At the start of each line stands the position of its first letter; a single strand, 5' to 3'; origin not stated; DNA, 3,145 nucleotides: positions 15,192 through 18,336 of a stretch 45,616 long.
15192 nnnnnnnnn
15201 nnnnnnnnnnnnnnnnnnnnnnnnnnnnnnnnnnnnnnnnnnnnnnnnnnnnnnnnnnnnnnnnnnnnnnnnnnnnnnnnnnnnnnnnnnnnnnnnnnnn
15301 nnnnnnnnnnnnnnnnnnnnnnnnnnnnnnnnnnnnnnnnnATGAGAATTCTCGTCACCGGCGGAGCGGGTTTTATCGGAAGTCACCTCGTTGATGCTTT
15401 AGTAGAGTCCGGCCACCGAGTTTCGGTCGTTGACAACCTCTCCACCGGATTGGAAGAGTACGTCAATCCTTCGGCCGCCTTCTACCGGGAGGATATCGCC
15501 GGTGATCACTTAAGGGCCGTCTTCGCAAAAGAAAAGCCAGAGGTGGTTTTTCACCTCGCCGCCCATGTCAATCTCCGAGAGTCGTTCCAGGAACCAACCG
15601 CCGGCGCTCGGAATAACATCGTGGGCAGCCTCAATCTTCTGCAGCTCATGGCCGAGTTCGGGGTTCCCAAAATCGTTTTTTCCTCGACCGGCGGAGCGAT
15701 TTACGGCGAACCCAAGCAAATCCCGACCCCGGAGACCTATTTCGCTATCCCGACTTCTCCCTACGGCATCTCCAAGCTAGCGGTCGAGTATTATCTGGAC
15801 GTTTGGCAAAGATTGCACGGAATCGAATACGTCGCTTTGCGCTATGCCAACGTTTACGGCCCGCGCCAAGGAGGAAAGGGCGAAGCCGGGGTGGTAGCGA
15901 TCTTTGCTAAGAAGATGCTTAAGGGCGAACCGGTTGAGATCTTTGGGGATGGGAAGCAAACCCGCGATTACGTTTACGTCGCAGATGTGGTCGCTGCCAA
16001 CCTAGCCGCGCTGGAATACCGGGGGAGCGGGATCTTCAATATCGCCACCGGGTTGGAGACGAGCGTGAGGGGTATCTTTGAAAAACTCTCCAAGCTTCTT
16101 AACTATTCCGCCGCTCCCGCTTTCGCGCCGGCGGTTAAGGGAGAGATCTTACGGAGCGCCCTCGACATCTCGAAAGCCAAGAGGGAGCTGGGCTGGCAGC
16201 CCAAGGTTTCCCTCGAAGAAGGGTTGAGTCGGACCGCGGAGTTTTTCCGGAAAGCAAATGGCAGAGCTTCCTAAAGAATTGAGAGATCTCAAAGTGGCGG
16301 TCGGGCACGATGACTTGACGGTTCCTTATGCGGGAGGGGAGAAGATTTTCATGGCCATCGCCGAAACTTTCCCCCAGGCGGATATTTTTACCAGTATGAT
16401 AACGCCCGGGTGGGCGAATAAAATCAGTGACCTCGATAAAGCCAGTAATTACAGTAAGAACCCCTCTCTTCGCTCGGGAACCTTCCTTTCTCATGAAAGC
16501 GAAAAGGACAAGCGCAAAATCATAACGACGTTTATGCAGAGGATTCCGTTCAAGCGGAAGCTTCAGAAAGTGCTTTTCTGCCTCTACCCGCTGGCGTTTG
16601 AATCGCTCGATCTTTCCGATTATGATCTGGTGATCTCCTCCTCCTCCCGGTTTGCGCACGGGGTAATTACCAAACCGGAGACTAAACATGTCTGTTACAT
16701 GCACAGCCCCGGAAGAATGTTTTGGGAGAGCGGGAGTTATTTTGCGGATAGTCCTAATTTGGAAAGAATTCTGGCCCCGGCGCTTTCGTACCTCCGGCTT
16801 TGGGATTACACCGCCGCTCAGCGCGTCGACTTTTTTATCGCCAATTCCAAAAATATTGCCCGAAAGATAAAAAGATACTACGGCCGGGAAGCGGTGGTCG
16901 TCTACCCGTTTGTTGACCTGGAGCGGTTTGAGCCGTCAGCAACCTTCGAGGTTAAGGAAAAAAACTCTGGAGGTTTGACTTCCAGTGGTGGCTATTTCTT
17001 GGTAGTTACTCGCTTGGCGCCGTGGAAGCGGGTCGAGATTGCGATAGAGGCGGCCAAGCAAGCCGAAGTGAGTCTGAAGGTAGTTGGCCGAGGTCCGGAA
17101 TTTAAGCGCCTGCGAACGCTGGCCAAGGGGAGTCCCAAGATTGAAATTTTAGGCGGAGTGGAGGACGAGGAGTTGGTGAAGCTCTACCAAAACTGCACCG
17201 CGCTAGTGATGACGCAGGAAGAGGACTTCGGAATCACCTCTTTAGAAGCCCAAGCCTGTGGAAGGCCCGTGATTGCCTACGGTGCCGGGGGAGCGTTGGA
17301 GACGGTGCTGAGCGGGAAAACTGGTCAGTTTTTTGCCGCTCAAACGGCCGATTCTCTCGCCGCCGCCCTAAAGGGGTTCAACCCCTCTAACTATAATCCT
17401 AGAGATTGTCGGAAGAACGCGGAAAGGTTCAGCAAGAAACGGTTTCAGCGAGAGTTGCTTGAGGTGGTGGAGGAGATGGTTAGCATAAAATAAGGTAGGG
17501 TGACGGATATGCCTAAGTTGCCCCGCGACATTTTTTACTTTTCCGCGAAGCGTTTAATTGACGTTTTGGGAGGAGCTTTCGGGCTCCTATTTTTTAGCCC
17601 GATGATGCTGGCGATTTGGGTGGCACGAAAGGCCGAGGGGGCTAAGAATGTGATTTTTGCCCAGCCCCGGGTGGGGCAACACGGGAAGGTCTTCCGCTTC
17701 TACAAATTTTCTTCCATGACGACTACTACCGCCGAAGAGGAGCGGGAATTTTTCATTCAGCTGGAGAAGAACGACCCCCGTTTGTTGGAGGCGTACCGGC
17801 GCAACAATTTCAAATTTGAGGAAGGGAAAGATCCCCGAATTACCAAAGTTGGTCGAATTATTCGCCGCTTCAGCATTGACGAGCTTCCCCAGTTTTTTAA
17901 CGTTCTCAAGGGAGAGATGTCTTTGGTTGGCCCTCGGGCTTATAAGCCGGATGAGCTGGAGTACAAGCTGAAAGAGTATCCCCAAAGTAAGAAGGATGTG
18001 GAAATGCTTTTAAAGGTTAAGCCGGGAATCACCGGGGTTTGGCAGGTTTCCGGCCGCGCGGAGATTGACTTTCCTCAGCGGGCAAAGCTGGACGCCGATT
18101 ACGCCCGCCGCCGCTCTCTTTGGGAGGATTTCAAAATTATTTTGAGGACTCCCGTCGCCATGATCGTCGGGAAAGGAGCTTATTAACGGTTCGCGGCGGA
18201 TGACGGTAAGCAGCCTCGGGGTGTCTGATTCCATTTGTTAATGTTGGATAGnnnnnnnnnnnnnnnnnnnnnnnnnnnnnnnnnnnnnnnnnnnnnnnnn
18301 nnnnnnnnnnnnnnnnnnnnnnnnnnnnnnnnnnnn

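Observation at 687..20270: Complete ABC-exporter-dependent glycan assembly line with terminator, ligase-like and DUF4012 components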

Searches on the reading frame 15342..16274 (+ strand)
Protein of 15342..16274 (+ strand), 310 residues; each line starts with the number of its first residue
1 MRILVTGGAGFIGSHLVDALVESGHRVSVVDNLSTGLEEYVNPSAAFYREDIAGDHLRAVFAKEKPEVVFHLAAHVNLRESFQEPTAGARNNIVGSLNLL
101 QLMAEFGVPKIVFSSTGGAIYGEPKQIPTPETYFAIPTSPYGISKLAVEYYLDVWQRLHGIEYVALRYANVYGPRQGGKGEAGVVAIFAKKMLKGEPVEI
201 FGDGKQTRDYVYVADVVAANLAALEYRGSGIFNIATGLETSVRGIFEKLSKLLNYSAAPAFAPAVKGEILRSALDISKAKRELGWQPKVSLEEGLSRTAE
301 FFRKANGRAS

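Call 4: search_protein_families(library=pfam, proteins=[window:15342-16274:+], max_evalue=0.01)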
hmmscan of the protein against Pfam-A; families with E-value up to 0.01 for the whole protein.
window:15342-16274:+ (310 aa): 10 families
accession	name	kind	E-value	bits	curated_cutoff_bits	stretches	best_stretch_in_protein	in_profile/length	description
PF01370.27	Epimerase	-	1.8e-61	208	20.9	1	3-235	1-240/240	NAD dependent epimerase/dehydratase family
PF16363.11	GDP_Man_Dehyd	-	1.4e-55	189.5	27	1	4-297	1-331/332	GDP-mannose 4,6 dehydratase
PF02719.21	Polysacc_synt_2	-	1.5e-17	64.2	20.2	1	3-257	1-251/293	Polysaccharide biosynthesis protein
PF01073.25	3Beta_HSD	-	3.9e-16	59.4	22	1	4-224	1-229/280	3-beta hydroxysteroid dehydrogenase/isomerase family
PF04321.23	RmlD_sub_bind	-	1.5e-13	50.9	27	1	1-223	1-196/287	RmlD substrate binding domain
PF07993.18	NAD_binding_4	-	1e-10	41.6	20.1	1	66-213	89-251/258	Male sterility protein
PF13460.12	NAD_binding_10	-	9.2e-05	22.8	27.2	1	7-173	1-148/184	NAD(P)H-binding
PF05368.20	NmrA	-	0.00062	19.9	27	1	2-118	4-109/298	NmrA-like family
PF00106.31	adh_short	-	0.0034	17.3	26.6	1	3-41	3-41/195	short chain dehydrogenase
PF08659.16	KR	-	0.0075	16.6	22.6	0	3-26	3-26/180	KR domain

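Call 13: search_protein_families(library=ncbifam, proteins=[window:15342-16274:+], max_evalue=0.01)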
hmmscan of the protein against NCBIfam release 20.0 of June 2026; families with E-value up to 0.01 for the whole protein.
window:15342-16274:+ (310 aa): 38 families (the best 25 are shown)
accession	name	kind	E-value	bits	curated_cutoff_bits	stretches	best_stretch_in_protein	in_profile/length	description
TIGR01179.1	galE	equivalog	8.7e-62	208.9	262.3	1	2-295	1-318/332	UDP-glucose 4-epimerase GalE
TIGR01181.1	dTDP_gluc_dehyt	equivalog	3.8e-46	157.7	365.1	1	2-305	1-314/321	dTDP-glucose 4,6-dehydratase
TIGR02197.1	heptose_epim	equivalog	2.1e-38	132.2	274.6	1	3-257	1-264/316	ADP-glyceromanno-heptose 6-epimerase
TIGR04180.1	EDH_00030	hypoth_equivalog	1.1e-36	126.5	475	1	3-289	1-296/297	NAD-dependent 4,6-dehydratase LegB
NF007956.0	PRK10675.1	subfamily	5.7e-36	124.3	394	1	1-298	1-325/338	UDP-glucose 4-epimerase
NF011728.1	PRK15181.1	equivalog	1.3e-33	116.4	760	1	2-302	17-337/348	Vi polysaccharide biosynthesis UDP-N-acetylglucosaminuronic acid C-4 epimerase TviC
NF007582.0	PRK10217.1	equivalog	4.1e-30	105.1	698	1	2-302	3-331/355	dTDP-glucose 4,6-dehydratase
NF007490.0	PRK10084.1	subfamily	5.3e-29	101.3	649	2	132-303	158-335/361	dTDP-glucose 4,6-dehydratase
NF008360.0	PRK11150.1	equivalog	4.3e-28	98.4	452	1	3-245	2-246/310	ADP-glyceromanno-heptose 6-epimerase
TIGR02622.1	CDP_4_6_dhtase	equivalog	1.9e-19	70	278.45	2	2-152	6-165/352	CDP-glucose 4,6-dehydratase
NF047922.1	GDPFucSynFcl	equivalog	2e-19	70.2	500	1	2-304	4-303/308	GDP-L-fucose synthase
NF042422.1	oxyalk_red_OleD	equivalog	2e-19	70.2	580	2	1-226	1-217/329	2-alkyl-3-oxoalkanoate reductase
NF058621.1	DiazavRedAvaA7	equivalog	1.8e-17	63.9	400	1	1-237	1-232/304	3-diazoavenalumate denitrifying reductase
TIGR01472.1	gmd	equivalog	5.9e-16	58.6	415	1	50-248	61-263/342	GDP-mannose 4,6-dehydratase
TIGR03466.1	HpnA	hypoth_equivalog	1.2e-15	57.3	367.65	1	1-133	1-130/327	hopanoid-associated sugar epimerase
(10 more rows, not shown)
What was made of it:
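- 15342..16274 (+): GalE-like NAD-dependent sugar epimerase. TIGR01179 galE scores 209 bits, below its cut-off of 262 (calls 4, 13).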

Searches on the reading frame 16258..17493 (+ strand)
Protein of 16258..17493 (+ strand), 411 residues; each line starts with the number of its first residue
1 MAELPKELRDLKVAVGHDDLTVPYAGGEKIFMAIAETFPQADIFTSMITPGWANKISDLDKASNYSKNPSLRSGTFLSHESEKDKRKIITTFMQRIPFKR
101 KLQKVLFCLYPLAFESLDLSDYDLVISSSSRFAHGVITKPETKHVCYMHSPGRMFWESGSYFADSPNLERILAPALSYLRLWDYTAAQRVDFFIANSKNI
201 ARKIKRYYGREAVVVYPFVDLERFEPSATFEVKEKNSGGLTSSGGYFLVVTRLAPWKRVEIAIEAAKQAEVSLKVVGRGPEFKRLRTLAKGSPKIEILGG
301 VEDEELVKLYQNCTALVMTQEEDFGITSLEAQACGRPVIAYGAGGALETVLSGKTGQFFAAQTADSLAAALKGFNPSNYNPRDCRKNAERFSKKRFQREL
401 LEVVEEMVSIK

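Call 4: search_protein_families(library=pfam, proteins=[window:16258-17493:+], max_evalue=0.01)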
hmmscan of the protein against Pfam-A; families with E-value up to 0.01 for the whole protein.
window:16258-17493:+ (411 aa): 5 families
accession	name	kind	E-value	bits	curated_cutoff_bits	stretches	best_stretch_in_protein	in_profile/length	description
PF00534.26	Glycos_transf_1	-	1.7e-27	96.5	26.4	1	238-390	9-171/172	Glycosyl transferases group 1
PF13692.12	Glyco_trans_1_4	-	1.3e-20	74.5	27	1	247-371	4-136/142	Glycosyl transferases group 1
PF13439.12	Glyco_transf_4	-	1.2e-09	38.8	28.5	1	80-223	37-170/170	Glycosyltransferase Family 4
PF20706.3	GT4-conflict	-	0.0023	17.4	26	1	246-350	199-320/385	Family 4 Glycosyltransferase in conflict systems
PF13524.12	Glyco_trans_1_2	-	0.0032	17.8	25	0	260-375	3-112/144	Glycosyl transferase-like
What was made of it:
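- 16258..17493 (+): GT4 (GT4c). Glycos_transf_1 E 2e-27 (call 4).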

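Call 52: search_protein_families(library=ncbifam, proteins=[window:16258-17493:+], max_evalue=0.00001)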
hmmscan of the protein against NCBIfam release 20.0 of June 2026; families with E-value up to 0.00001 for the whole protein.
window:16258-17493:+ (411 aa): 12 families
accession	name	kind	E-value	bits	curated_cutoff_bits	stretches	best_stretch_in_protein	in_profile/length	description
TIGR03449.1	mycothiol_MshA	equivalog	8.5e-17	61.1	462.5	1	189-378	164-370/406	D-inositol-3-phosphate glycosyltransferase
TIGR04047.1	MSMEG_0565_glyc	hypoth_equivalog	2.4e-14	53.2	259.85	1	285-374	249-338/373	MSMEG_0565 family glycosyltransferase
TIGR03999.1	thiol_BshA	equivalog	4.5e-14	52.1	273.7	1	197-399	152-360/375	N-acetyl-alpha-D-glucosaminyl L-malate synthase BshA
TIGR03088.1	stp2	hypoth_equivalog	3.4e-13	49.4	409.05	1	191-397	138-358/374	TIGR03088 family PEP-CTERM/XrtA system glycosyltransferase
TIGR02149.1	glgA_Coryne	subfamily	2.1e-12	46.9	302.4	1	184-365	139-337/391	glycogen synthase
NF053787.1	GlcN_PG_synth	equivalog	5.5e-12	45.2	480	1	188-397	142-344/361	N-acetylglucosaminyl phosphatidylglycerol synthase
TIGR04063.1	stp3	hypoth_equivalog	3.6e-10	39.3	442.05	1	265-395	239-378/397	TIGR04063 family PEP-CTERM/XrtA system glycosyltransferase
NF041876.1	EPS_EpsE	equivalog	4.6e-10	39.3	400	1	203-389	179-373/389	exopolysaccharide biosynthesis GT4 family glycosyltransferase EpsE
NF001901.0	PRK00654.1-5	equivalog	1.3e-08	33.8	649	1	240-372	312-451/502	glycogen synthase GlgA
NF047684.1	TeichurnBiosyTuaC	equivalog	1.4e-07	30.8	550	1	186-386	161-363/391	teichuronic acid biosynthesis protein TuaC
NF041010.1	glycosy_Agl16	equivalog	4.3e-07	29.1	575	1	242-378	180-319/352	glycosylation protein Agl16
TIGR02095.1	glgA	subfamily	8.3e-06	24.7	328.45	0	246-372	296-436/477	glycogen/starch synthase, ADP-glucose type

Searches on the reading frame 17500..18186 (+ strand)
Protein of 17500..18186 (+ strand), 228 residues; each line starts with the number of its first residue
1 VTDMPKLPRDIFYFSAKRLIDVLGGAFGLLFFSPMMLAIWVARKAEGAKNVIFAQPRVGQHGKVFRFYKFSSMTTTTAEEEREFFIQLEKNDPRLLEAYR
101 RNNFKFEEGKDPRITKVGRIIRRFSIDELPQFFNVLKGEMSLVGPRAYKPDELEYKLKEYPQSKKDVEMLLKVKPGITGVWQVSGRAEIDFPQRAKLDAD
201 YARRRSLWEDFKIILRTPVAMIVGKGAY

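Call 4: search_protein_families(library=pfam, proteins=[window:17500-18186:+], max_evalue=0.01)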
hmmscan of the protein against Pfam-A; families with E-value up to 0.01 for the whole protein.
window:17500-18186:+ (228 aa): 1 family
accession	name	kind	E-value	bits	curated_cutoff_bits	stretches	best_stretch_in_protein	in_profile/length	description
PF02397.22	Bac_transf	-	1.9e-59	200.6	27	1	17-222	1-178/179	Bacterial sugar transferase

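Call 13: search_protein_families(library=ncbifam, proteins=[window:17500-18186:+], max_evalue=0.01)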
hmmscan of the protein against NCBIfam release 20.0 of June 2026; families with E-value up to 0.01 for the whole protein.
window:17500-18186:+ (228 aa): 10 families
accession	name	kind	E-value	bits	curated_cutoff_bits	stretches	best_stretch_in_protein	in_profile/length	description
TIGR03025.1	EPS_sugtrans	subfamily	2.9e-72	244.3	295.55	1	15-228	256-445/445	exopolysaccharide biosynthesis polyprenyl glycosylphosphotransferase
TIGR03022.1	WbaP_sugtrans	subfamily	3.8e-64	217.6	403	1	16-228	258-456/456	undecaprenyl-phosphate galactose phosphotransferase WbaP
TIGR03023.1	WcaJ_sugtrans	equivalog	3.9e-58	197.8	410.75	2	106-228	330-453/453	undecaprenyl-phosphate glucose phosphotransferase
NF052601.1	undeca_RfbP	equivalog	6.7e-50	169.6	330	1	15-225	43-239/244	undecaprenyl-phosphate galactose phosphotransferase family protein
NF041877.1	EPS_EpsZ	equivalog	2.5e-46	158.3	800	1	15-227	264-458/459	exopolysaccharide biosynthesis polyisoprenyl-phosphate hexose-1-phosphate transferase EpsZ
NF011751.0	PRK15204.1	equivalog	4.3e-46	157.5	907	1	17-228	280-476/476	undecaprenyl-phosphate galactose phosphotransferase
TIGR03013.1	EpsB_2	subfamily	1.5e-36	126.4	393.35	2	105-227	321-442/443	TIGR03013 family XrtA/PEP-CTERM system glycosyltransferase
NF007518.0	PRK10124.1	equivalog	2.4e-34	118.9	684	2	110-228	345-464/464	undecaprenyl-phosphate glucose phosphotransferase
NF050817.1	PolSacchBiosHfsE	equivalog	2.3e-29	102.5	750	1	16-217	271-455/467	polysaccharide biosynthesis protein HfsE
NF045514.1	glycotran_HepC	equivalog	1.7e-24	86.3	140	1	14-148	114-212/220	heterocyst development glycosyltransferase HepC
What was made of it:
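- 17500..18186 (+): Small monotopic phosphoglycosyl transferase (PglC-type), the priming enzyme on undecaprenyl phosphate. Bac_transf E 2e-59 and EPS_sugtrans E 3e-72, matching the C-terminal catalytic part only (calls 4, 13).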
